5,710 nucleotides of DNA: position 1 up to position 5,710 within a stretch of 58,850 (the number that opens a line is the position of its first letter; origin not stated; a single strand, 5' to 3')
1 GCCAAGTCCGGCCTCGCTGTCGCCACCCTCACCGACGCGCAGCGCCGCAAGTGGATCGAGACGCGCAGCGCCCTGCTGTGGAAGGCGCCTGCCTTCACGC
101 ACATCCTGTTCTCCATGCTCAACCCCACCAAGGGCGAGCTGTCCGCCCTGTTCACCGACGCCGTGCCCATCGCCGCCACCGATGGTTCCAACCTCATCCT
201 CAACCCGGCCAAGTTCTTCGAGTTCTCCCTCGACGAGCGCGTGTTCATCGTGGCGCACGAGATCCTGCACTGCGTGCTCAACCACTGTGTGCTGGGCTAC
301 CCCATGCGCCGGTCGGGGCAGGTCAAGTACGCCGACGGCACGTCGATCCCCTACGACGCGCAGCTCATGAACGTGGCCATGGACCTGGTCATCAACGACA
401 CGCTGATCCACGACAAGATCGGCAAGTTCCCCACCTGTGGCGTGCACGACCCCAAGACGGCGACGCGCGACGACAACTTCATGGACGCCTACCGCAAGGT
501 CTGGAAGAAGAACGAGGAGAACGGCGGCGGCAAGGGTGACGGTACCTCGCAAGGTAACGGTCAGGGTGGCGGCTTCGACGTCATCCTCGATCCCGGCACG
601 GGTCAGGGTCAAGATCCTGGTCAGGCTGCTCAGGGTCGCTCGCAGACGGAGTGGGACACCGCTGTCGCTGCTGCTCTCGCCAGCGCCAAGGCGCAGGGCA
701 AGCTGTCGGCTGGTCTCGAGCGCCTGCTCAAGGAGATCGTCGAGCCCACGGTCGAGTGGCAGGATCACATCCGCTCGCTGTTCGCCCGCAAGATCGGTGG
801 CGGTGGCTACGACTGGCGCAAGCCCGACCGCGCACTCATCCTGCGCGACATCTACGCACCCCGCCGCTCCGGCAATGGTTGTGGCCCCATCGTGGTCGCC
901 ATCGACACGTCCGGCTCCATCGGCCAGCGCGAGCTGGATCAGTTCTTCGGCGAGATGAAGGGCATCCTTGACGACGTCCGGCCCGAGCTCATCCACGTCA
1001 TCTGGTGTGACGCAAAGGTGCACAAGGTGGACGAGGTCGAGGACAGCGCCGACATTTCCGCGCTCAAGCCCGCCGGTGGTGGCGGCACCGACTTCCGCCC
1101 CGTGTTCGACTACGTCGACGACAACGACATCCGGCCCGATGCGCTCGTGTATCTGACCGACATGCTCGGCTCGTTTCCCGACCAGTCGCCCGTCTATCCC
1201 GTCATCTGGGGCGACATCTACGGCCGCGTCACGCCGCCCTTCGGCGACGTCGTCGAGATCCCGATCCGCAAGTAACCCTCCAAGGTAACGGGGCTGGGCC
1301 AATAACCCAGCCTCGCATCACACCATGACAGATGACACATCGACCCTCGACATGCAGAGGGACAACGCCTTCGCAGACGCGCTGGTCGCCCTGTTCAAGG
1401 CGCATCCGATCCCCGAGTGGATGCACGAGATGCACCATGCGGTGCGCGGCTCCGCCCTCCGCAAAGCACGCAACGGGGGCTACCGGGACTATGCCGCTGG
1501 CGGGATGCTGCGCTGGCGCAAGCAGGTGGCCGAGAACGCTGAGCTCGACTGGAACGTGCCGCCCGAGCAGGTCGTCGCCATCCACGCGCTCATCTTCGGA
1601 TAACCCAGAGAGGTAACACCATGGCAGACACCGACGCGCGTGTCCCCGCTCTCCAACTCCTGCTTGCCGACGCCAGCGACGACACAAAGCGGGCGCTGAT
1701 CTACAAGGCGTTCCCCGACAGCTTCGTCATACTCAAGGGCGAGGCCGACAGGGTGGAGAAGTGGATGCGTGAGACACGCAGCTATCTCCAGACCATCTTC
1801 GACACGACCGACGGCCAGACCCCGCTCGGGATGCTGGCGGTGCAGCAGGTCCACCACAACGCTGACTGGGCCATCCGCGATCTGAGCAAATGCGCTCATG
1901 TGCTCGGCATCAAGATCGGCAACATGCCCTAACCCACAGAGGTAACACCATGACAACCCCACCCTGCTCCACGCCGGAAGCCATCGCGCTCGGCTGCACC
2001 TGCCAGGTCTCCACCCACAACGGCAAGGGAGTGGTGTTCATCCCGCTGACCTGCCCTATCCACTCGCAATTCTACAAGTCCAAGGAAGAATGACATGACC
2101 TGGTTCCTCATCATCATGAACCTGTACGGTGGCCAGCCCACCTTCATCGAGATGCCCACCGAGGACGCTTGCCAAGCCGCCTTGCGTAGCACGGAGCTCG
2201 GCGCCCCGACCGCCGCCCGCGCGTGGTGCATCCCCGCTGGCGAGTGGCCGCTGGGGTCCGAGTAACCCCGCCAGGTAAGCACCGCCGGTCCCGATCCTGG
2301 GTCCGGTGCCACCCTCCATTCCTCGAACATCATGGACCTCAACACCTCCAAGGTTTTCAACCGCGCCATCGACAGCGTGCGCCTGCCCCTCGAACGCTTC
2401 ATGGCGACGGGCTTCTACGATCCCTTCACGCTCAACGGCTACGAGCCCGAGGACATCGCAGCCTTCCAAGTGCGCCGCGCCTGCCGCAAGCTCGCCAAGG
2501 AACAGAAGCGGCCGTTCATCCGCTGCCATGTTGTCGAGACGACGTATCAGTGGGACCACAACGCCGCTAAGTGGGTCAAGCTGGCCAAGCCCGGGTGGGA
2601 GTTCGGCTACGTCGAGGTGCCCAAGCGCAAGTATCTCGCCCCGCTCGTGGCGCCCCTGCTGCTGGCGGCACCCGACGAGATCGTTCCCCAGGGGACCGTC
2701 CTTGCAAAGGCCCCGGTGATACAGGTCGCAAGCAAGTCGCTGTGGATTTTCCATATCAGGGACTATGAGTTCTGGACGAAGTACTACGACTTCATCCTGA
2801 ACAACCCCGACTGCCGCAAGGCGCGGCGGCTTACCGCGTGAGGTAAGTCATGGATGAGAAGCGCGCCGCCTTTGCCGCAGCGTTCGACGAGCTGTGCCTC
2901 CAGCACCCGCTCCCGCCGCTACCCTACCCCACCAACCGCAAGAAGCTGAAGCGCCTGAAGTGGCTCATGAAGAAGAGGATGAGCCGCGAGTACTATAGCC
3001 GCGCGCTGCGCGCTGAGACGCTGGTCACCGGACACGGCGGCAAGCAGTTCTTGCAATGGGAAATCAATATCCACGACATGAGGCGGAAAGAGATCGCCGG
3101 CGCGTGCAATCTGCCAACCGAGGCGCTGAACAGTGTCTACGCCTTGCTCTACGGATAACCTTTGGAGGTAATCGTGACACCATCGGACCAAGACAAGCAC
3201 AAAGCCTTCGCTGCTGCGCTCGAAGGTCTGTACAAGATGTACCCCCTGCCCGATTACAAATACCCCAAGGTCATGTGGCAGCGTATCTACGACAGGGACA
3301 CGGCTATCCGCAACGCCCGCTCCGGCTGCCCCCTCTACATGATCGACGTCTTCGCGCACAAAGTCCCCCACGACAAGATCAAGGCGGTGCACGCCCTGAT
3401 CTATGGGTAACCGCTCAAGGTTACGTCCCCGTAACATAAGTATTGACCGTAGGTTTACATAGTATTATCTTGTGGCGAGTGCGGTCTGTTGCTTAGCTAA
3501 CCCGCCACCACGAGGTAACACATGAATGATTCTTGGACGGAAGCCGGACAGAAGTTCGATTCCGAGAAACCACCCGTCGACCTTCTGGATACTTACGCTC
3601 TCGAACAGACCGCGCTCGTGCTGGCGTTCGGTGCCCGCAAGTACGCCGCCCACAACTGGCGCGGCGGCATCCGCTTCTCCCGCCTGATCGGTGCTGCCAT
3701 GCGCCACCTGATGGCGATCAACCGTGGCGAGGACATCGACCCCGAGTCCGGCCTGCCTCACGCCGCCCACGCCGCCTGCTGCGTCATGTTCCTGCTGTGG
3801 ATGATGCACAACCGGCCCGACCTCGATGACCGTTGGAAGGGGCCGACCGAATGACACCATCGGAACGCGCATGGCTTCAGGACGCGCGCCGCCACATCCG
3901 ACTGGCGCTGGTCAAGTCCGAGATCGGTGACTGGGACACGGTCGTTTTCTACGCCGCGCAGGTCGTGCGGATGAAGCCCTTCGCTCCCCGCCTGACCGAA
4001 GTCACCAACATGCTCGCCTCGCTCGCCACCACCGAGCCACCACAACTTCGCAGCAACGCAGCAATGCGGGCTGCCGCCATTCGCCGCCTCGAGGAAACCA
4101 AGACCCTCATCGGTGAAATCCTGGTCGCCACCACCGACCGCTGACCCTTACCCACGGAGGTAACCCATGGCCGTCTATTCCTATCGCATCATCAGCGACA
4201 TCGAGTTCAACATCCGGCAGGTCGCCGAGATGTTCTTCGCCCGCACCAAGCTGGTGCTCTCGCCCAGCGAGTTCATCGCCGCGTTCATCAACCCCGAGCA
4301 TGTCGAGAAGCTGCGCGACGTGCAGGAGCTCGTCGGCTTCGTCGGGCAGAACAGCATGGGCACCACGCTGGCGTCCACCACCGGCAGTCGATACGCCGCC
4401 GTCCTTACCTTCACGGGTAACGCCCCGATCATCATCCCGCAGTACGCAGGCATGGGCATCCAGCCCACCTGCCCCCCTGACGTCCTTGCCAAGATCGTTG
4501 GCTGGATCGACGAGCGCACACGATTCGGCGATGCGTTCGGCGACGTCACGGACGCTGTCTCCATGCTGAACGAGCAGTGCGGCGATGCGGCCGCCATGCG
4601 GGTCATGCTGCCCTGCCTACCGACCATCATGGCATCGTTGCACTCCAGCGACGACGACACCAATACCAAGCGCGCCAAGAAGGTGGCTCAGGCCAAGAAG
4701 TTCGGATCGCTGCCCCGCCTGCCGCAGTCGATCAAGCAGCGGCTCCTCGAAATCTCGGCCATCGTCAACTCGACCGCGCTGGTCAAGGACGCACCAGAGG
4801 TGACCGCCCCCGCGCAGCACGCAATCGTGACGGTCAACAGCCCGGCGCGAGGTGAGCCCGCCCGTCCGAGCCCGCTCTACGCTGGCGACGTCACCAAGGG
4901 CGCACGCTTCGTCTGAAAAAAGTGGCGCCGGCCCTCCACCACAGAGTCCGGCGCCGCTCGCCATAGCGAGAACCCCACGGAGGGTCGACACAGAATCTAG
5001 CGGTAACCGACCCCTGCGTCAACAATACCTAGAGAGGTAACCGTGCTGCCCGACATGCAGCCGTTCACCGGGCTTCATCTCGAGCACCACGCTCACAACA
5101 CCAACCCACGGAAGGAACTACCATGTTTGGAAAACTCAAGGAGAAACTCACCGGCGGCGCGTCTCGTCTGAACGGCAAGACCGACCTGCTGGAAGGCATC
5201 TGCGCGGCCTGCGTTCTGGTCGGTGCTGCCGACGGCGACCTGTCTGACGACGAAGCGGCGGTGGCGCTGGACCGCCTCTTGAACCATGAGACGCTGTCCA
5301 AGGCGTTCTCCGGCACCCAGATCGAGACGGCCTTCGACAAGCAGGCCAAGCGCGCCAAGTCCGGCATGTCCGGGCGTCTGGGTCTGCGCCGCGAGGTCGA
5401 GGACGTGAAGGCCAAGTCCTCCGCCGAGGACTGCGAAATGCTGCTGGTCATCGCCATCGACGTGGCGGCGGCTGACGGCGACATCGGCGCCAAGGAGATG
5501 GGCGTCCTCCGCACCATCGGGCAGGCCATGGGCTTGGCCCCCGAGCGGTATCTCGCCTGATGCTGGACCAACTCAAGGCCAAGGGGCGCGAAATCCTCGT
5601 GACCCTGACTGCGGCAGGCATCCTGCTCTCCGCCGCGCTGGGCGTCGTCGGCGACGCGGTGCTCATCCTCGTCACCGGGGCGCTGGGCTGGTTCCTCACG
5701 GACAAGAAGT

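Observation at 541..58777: Genome-wide bipartite element [G]GTWACC-N5/6-GGTAAC (~75-80 copies), palindromic inside genes and stop/RBS-embedded at junctions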

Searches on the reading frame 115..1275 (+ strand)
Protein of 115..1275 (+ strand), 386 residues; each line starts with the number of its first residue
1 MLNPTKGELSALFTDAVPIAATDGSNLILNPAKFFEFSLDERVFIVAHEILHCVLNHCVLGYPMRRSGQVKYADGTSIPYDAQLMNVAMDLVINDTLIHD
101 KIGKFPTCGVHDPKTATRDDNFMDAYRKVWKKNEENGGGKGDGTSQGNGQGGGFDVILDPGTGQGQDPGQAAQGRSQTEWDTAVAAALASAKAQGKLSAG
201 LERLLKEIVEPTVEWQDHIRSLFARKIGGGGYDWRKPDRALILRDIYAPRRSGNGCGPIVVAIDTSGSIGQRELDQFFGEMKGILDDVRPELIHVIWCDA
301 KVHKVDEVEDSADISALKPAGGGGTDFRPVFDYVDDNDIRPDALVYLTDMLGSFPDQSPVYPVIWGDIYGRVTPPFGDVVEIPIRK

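Call 9: search_protein_families(library=pfam, proteins=[window:115-1275:+], max_evalue=0.01)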
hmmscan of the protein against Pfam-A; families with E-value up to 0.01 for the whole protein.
window:115-1275:+ (386 aa): 3 families
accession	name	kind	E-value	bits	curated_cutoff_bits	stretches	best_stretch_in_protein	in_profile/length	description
PF13203.12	DUF2201_N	-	2.2e-28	100.1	23.2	1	17-249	35-268/271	Putative metallopeptidase domain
PF09967.15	DUF2201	-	4.5e-26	91.8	26.4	1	259-382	1-122/123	VWA-like domain (DUF2201)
PF22807.2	TrAA12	-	0.0035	16.2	30.9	1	136-193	402-458/463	TrAA12-like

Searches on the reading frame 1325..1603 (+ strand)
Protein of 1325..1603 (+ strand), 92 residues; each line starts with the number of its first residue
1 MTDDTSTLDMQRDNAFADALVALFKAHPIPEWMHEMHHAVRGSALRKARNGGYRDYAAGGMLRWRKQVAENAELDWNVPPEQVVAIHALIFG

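Call 37: search_protein_families(library=pfam, proteins=[window:1325-1603:+], max_evalue=0.05)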
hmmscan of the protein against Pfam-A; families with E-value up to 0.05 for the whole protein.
window:1325-1603:+ (92 aa): 0 families

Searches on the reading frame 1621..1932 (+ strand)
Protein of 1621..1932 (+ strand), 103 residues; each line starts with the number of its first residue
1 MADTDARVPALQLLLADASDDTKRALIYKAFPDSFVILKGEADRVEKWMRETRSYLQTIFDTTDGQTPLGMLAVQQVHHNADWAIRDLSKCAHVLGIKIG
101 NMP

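Call 37: search_protein_families(library=pfam, proteins=[window:1621-1932:+], max_evalue=0.05)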
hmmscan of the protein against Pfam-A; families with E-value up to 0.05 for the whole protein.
window:1621-1932:+ (103 aa): 0 families

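Call 83: search_protein_families(library=phrogs, proteins=[window:1621-1932:+], max_evalue=0.05)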
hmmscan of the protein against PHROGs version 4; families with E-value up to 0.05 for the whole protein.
window:1621-1932:+ (103 aa): 0 families

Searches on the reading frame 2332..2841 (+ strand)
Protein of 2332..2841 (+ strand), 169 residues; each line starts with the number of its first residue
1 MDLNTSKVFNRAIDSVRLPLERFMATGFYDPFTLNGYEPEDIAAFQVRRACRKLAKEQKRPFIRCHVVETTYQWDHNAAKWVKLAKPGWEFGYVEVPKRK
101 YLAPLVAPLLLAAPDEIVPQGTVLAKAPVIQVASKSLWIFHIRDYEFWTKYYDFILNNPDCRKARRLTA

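Call 37: search_protein_families(library=pfam, proteins=[window:2332-2841:+], max_evalue=0.05)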
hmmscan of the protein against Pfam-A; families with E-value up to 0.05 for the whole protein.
window:2332-2841:+ (169 aa): 0 families

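Call 70: search_protein_families(library=pfam, proteins=[window:2332-2841:+], max_evalue=0.01)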
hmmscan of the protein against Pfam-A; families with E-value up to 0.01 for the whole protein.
window:2332-2841:+ (169 aa): 0 families

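Call 83: search_protein_families(library=phrogs, proteins=[window:2332-2841:+], max_evalue=0.05)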
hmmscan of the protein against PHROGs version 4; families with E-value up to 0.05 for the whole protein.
window:2332-2841:+ (169 aa): 1 family
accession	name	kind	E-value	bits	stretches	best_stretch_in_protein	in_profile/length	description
phrog_9484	-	unknown function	0.034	15.4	0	141-168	17-44/93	-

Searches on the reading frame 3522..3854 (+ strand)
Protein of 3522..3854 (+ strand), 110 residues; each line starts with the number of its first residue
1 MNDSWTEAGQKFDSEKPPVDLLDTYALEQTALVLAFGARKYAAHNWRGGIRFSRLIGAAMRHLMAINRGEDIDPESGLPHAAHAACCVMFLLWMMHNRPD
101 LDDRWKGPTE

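Call 37: search_protein_families(library=pfam, proteins=[window:3522-3854:+], max_evalue=0.05)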
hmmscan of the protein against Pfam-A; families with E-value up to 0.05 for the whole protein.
window:3522-3854:+ (110 aa): 1 family
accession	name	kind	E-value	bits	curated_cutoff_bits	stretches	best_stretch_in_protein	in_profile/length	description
PF18909.5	dGTP_diPhyd_N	-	8.4e-35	119.2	27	1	7-104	2-99/99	dATP/dGTP diphosphohydrolase, N-terminal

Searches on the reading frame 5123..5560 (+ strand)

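Call 37: search_protein_families(library=pfam, proteins=[window:5123-5560:+], max_evalue=0.05)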
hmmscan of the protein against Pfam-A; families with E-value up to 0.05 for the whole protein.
window:5123-5560:+ (145 aa): 2 families
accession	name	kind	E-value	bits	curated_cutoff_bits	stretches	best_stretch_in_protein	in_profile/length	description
PF05099.18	TerB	-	9e-12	45.8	24.4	1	26-142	4-112/118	Tellurite resistance protein TerB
PF04391.17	DUF533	-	0.0077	16.3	29.6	0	79-141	62-107/178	Protein of unknown function (DUF533)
